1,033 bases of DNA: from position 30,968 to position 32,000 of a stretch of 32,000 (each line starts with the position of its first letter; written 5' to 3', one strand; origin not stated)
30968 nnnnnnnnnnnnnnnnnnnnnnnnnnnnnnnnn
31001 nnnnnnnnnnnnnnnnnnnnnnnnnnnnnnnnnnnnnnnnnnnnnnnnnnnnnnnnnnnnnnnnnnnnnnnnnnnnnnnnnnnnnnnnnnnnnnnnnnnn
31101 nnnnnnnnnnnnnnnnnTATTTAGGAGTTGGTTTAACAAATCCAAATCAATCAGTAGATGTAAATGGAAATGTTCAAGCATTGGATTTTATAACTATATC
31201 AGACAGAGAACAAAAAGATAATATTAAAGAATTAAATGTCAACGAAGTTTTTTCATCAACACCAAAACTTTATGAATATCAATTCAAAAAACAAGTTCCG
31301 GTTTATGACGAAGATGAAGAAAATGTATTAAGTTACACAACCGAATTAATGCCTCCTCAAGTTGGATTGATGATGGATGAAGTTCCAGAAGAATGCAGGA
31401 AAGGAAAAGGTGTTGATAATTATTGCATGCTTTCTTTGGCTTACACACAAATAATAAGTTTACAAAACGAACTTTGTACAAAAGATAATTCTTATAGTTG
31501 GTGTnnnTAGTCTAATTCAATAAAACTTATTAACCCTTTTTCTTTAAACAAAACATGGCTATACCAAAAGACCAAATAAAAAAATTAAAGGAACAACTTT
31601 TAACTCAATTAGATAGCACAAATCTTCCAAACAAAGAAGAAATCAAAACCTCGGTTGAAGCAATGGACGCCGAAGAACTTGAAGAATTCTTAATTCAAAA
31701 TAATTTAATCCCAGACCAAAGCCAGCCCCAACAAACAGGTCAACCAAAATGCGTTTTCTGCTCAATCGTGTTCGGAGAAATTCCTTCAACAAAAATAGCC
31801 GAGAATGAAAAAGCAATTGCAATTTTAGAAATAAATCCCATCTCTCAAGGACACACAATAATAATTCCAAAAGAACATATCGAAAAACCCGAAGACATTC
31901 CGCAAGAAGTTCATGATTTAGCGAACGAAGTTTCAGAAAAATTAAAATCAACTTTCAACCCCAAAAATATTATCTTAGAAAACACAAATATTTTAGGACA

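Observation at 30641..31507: Membrane-anchored phage-tail-fibre-like protein with an S74 autoproteolytic chaperone domain, divergent from the PHP cluster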

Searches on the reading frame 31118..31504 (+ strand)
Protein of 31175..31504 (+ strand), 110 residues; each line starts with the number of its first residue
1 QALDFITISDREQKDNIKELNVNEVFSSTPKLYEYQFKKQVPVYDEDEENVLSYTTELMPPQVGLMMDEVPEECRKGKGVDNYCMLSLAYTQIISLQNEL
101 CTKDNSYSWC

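Call 5: search_protein_families(library=pfam, proteins=[window:31175-31504:+], max_evalue=10)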
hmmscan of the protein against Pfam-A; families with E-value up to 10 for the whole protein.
window:31175-31504:+ (110 aa): 1 family
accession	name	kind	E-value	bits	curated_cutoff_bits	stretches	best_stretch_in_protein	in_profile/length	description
PF13884.11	Peptidase_S74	-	0.063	14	22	1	9-46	1-32/58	Chaperone of endosialidase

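Call 6: search_protein_families(library=phrogs, proteins=[window:31175-31504:+], max_evalue=10)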
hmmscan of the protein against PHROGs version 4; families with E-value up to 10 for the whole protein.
window:31175-31504:+ (110 aa): 2 families
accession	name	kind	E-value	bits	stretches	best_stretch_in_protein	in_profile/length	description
phrog_5555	-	tail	1.9e-06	27.5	1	2-92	663-755/788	tail protein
phrog_17524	-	tail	0.0003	21.7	1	2-93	118-205/246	tail protein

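Call 66: predict_structure(alignment_id=A6)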
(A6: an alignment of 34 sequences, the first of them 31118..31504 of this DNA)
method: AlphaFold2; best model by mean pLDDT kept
length: 129 residues; sequences in the alignment: 34
mean_pLDDT: 83.2   pTM: 0.61
mean pLDDT of the five models: 83.2, 82.6, 80.2, 79.7, 78.4
residues with pLDDT >= 90: 69; 70-90: 34; 50-70: 22; < 50: 4
segments of 3 or more residues with pLDDT < 50: 1-4
pLDDT, mean of each block of 10 residues (from residue 1): 51 59 72 89 84 92 79 92 93 93 92 93 94
secondary structure, 60 per line:
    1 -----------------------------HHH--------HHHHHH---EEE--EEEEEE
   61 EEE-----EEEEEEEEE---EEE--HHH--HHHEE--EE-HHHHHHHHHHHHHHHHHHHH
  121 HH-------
elements in order: H41-46 E50-52 E55-63 E69-77 E81-83 H101-122

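Call 69: fold_search(model_id=the predicted structure, library=pdb)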
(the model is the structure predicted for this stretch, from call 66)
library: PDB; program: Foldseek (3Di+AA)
matches with E <= 10: 312; with E <= 0.001: 0
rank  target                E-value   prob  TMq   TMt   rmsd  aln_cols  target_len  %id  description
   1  7dc3_C                1.6e-02  0.99  0.47  0.43   8.8       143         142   17  Crystal structure of the MyRF ICA domain (released 2021-08-25)
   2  7dc3_B                1.9e-02  0.99  0.47  0.45   7.6       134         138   16  Crystal structure of the MyRF ICA domain (released 2021-08-25)
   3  7dc3_A                3.0e-02  0.98  0.45  0.41   9.9       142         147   17  Crystal structure of the MyRF ICA domain (released 2021-08-25)
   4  3gw6_F                3.9e-01  0.33  0.35  0.20  13.1       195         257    8  Intramolecular Chaperone (released 2010-02-02)
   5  4uw8_G                3.9e-01  0.18  0.23  0.11  11.6       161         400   12  Structure of the carboxy-terminal domain of the bacteriophage T5 L- shaped tail fiber with its intra-molecular chapero (released 2015-08-05)
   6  4uw8_A                4.2e-01  0.18  0.24  0.11  11.7       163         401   11  Structure of the carboxy-terminal domain of the bacteriophage T5 L- shaped tail fiber with its intra-molecular chapero (released 2015-08-05)
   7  3gw6_C                5.7e-01  0.23  0.34  0.20  12.8       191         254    8  Intramolecular Chaperone (released 2010-02-02)
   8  3gw6_B                6.1e-01  0.21  0.35  0.20  12.5       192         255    8  Intramolecular Chaperone (released 2010-02-02)
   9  7o1q_A                7.4e-01  0.35  0.17  0.09   4.9        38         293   16  Amyloid beta oligomer displayed on the alpha hemolysin scaffold (released 2021-04-14)
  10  3gw6_E                8.9e-01  0.20  0.35  0.20  12.8       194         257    8  Intramolecular Chaperone (released 2010-02-02)
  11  6qcx_B                8.9e-01  0.13  0.17  0.04   6.2        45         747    7  Crystal structure of influenza B polymerase initiation state with capped 15-mer RNA primer (released 2019-06-05)
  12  6qcv_B                9.5e-01  0.13  0.17  0.04   6.2        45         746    7  Crystal structure of influenza B polymerase initiation state with capped 14-mer RNA primer and CTP (released 2019-06-05)
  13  3gw6_D                1.1e+00  0.16  0.34  0.20  12.7       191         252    8  Intramolecular Chaperone (released 2010-02-02)
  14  4mpo_F                1.1e+00  0.09  0.16  0.15  13.3        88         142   15  1.90 A resolution structure of CT771 from Chlamydia trachomatis Bound to Hydrolyzed Ap4A Products (released 2014-01-22)
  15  3gw6_A                1.2e+00  0.15  0.33  0.19  12.8       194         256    8  Intramolecular Chaperone (released 2010-02-02)
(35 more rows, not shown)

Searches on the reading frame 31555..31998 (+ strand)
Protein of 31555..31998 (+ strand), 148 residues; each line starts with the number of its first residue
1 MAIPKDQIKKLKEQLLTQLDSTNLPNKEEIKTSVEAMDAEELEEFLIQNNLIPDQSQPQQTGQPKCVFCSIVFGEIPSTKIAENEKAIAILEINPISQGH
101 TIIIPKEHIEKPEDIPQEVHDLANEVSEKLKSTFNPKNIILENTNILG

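Call 3: search_protein_families(library=pfam, proteins=[window:31555-31998:+], max_evalue=0.1)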
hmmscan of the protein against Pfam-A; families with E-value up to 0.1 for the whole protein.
window:31555-31998:+ (148 aa): 6 families
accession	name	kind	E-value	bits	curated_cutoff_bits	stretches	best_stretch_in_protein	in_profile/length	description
PF01230.28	HIT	-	1.3e-10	42.3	21.5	1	74-137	2-69/98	HIT domain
PF11969.13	DcpS_C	-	2.8e-10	41.1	24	1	65-140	1-76/114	Scavenger mRNA decapping enzyme C-term binding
PF04677.20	CwfJ_C_1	-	0.0043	17.4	21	1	63-134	11-82/122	Protein similar to CwfJ C-terminus 1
PF10557.15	Cullin_Nedd8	-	0.0053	17.3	36.9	0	120-139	23-42/63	Cullin protein neddylation domain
PF23713.2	WH_Egal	-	0.038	14.9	27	0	13-50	21-54/69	Egalitarian winged helix domain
PF04959.19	ARS2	-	0.07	13.8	30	0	6-49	16-59/195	Arsenite-resistance protein 2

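Call 48: search_protein_families(library=phrogs, proteins=[window:31555-31998:+], max_evalue=0.001)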
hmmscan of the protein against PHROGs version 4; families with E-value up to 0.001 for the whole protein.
window:31555-31998:+ (148 aa): 1 family
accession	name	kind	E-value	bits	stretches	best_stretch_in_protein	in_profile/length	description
phrog_19494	-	unknown function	1.4e-08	35.9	1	68-126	5-63/120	-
